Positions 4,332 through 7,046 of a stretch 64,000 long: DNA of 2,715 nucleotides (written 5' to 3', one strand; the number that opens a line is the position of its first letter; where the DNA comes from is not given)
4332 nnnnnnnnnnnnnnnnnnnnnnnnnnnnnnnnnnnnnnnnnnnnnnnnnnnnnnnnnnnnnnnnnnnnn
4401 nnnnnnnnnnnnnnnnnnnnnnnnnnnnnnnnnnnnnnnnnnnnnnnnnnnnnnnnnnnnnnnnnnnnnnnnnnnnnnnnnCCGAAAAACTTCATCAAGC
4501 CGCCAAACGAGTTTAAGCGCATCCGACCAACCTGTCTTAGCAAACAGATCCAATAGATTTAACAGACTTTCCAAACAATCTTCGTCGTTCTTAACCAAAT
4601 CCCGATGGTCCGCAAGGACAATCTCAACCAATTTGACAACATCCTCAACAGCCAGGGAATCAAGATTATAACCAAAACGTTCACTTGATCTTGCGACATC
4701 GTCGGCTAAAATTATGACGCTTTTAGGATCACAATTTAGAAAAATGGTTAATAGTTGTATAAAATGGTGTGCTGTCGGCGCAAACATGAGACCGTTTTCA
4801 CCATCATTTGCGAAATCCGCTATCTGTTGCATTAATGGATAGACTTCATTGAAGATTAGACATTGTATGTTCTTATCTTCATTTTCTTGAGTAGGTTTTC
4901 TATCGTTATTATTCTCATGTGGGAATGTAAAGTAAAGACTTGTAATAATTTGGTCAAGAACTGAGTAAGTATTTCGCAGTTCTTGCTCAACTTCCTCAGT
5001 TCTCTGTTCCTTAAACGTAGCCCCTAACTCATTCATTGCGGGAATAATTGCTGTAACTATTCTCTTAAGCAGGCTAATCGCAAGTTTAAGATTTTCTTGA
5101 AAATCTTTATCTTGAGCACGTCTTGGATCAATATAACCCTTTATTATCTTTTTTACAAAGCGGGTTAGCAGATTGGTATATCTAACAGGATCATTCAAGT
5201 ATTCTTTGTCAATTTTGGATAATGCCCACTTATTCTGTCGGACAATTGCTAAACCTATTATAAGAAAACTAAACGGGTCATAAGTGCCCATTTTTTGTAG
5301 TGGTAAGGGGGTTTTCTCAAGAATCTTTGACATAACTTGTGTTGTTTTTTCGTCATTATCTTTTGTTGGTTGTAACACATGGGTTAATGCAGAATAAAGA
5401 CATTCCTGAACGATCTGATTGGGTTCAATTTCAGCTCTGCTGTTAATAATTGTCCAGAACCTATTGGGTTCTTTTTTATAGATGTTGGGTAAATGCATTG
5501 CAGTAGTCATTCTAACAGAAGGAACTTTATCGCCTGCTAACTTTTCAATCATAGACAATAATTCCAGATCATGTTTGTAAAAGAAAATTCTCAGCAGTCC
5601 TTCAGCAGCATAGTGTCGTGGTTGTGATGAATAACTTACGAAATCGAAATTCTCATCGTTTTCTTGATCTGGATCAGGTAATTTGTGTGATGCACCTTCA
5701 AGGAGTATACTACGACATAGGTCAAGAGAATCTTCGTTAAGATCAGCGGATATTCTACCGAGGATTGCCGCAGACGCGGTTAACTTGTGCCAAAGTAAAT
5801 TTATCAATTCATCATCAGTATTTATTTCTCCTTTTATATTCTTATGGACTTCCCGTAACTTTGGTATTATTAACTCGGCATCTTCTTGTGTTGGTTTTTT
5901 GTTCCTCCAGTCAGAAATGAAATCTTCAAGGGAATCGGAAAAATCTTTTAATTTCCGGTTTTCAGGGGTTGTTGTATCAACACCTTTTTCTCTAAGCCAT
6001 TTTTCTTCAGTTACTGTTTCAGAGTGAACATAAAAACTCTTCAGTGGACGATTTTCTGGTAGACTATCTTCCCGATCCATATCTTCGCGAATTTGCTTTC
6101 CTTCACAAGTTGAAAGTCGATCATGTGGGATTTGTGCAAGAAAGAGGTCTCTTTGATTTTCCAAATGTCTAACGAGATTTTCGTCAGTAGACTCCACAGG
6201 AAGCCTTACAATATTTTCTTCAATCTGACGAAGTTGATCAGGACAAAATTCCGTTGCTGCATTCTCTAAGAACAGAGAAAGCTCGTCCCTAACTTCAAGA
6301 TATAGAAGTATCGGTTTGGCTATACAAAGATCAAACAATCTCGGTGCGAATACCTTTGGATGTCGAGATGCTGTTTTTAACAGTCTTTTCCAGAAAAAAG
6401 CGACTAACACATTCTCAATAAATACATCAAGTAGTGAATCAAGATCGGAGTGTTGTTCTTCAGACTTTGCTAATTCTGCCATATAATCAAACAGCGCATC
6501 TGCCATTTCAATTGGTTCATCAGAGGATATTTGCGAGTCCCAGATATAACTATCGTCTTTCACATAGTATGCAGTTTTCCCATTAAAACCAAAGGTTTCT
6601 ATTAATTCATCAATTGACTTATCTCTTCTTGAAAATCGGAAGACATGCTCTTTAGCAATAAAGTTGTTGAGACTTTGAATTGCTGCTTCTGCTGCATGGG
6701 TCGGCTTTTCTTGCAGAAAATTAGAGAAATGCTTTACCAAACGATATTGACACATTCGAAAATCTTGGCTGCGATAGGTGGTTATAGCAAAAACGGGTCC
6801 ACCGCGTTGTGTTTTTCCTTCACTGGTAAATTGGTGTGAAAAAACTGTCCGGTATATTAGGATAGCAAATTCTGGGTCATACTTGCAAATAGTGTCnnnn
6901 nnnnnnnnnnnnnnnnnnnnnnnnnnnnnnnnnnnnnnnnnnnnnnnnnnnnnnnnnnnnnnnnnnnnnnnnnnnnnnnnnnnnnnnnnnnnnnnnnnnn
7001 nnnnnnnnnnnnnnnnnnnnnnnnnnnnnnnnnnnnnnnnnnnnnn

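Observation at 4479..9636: Split SIR2 effector + NACHT-like STAND NTPase with overlapping reading frames (Avs5-like architecture as two genes)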

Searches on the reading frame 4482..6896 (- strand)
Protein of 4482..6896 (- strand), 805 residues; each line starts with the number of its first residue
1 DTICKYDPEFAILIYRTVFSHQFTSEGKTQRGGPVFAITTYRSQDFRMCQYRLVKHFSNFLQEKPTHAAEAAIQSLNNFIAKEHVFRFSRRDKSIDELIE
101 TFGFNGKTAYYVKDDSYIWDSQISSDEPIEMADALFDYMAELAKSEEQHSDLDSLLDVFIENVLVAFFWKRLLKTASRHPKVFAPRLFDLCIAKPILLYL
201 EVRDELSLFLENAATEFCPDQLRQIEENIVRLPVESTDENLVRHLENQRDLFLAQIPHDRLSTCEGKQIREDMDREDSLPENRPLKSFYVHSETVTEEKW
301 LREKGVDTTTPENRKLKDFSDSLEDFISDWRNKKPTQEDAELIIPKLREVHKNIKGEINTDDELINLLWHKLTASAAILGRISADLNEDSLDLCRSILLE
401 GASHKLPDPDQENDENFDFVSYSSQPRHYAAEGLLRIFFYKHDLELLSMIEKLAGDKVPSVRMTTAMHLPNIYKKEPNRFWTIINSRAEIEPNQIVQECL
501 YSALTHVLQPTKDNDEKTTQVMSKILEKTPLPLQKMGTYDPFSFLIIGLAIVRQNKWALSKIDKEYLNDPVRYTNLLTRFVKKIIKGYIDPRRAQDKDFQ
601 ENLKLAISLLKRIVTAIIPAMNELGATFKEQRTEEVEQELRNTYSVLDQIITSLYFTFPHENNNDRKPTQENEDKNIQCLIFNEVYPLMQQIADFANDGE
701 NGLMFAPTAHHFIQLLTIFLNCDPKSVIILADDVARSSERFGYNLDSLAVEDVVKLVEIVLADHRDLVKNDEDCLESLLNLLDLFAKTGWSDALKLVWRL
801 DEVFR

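Call 70: predict_structure(alignment_id=A5)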
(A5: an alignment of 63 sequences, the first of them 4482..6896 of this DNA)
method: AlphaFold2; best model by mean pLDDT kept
length: 805 residues; sequences in the alignment: 63
mean_pLDDT: 89.8   pTM: 0.64
mean pLDDT of the five models: 89.8, 89.6, 89.5, 88.6, 87.6
residues with pLDDT >= 90: 546; 70-90: 209; 50-70: 46; < 50: 4
segments of 3 or more residues with pLDDT < 50: none
pLDDT, mean of each block of 10 residues (from residue 1): 88 94 80 64 87 93 96 95 83 85 95 92 75 96 94 96 97 97 96 95 96 96 96 86 92 95 94 93 76 76 88 87 94 94 95 82 92 97 94 97 94 86 93 94 93 96 95 93 95 92 87 89 87 63 93 94 94 93 93 89 96 96 92 91 95 86 50 79 96 92 92 94 95 94 86 89 86 91 87 75 63
secondary structure, 60 per line:
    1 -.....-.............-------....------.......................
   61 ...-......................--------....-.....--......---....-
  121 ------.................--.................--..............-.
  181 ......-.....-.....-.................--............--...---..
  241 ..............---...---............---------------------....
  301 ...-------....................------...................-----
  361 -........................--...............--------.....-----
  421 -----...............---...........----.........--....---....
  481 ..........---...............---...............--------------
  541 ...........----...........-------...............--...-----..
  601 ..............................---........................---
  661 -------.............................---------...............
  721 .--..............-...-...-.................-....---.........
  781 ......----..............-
elements in order (helices of 4 or more, strands of 3 or more residues): H2-6 H8-20 E28-31 E38-41 H42-63 H65-86 H95-98 E100-104 E107-112 H116-119 H127-143 H146-162 H166-178 H180-186 H188-192 H194-198 H200-216 H219-230 H239-254 H264-275 H297-303 H311-330 H337-355 H362-385 H388-402 H411-415 H426-440 H444-454 H459-467 H470-473 H477-490 H494-508 H512-526 H541-551 H556-566 H574-588 H599-630 H634-657 H668-696 H706-721 H724-737 H747-763 H765-768 H772-786 H791-804

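Call 95: fold_search(model_id=the predicted structure, library=pdb)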
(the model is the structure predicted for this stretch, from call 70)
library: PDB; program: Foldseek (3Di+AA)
matches with E <= 10: 1052; with E <= 0.001: 122
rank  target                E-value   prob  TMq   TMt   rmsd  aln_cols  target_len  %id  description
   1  8dgf_A                1.2e-07  1.00  0.33  0.20  17.8       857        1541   13  Avs4 bound to phage PhiV-1 portal (released 2022-08-03)
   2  8dgf_B                2.5e-07  1.00  0.33  0.21  17.4       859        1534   12  Avs4 bound to phage PhiV-1 portal (released 2022-08-03)
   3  7q4o_A                3.1e-05  1.00  0.23  0.23  21.2       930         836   10  Substrate-bound A-like U2 snRNP (released 2022-03-30)
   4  2z5o_A                3.8e-05  1.00  0.18  0.17  27.9       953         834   12  Complex of Transportin 1 with JKTBP NLS (released 2007-10-23)
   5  5o9z_v                4.0e-05  1.00  0.18  0.18  23.0       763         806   13  Cryo-EM structure of a pre-catalytic human spliceosome primed for activation (B complex) (released 2017-08-16)
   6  9n74_SP               4.1e-05  1.00  0.28  0.12  22.0      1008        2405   12  SSU processome maturation and disassembly, State H (released 2025-10-29)
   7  6xte_A                4.2e-05  1.00  0.21  0.17  26.1      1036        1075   11  Human karyopherin RanBP5 (isoform-1) (released 2020-04-22)
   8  5hdt_B                4.7e-05  1.00  0.22  0.18  27.8      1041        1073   11  Human cohesin regulator Pds5B bound to a Wapl peptide (released 2016-03-09)
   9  2z5j                  5.8e-05  1.00  0.20  0.20  26.4       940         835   11  Free Transportin 1 (released 2007-10-23)
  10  3w3y_A                6.0e-05  1.00  0.21  0.18  24.3       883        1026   12  Crystal structure of Kap121p bound to Nup53p (released 2013-04-10)
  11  4jlq_A                6.4e-05  1.00  0.17  0.17  29.5       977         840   13  Crystal structure of human Karyopherin-beta2 bound to the PY-NLS of Saccharomyces cerevisiae NAB2 (released 2013-04-03)
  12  6m6x_C                7.9e-05  1.00  0.15  0.13  24.2       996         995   10  Oridonin in complex with CRM1#-Ran-RanBP1 (released 2021-03-17)
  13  5hdt_A                8.5e-05  1.00  0.21  0.17  27.8      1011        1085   10  Human cohesin regulator Pds5B bound to a Wapl peptide (released 2016-03-09)
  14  2qmr_A                8.8e-05  1.00  0.17  0.16  25.1       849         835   11  Karyopherin beta2/transportin (released 2007-10-30)
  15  2xwu_B                1.2e-04  1.00  0.25  0.23  21.2       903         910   11  CRYSTAL STRUCTURE OF IMPORTIN 13 - UBC9 COMPLEX (released 2010-12-29)
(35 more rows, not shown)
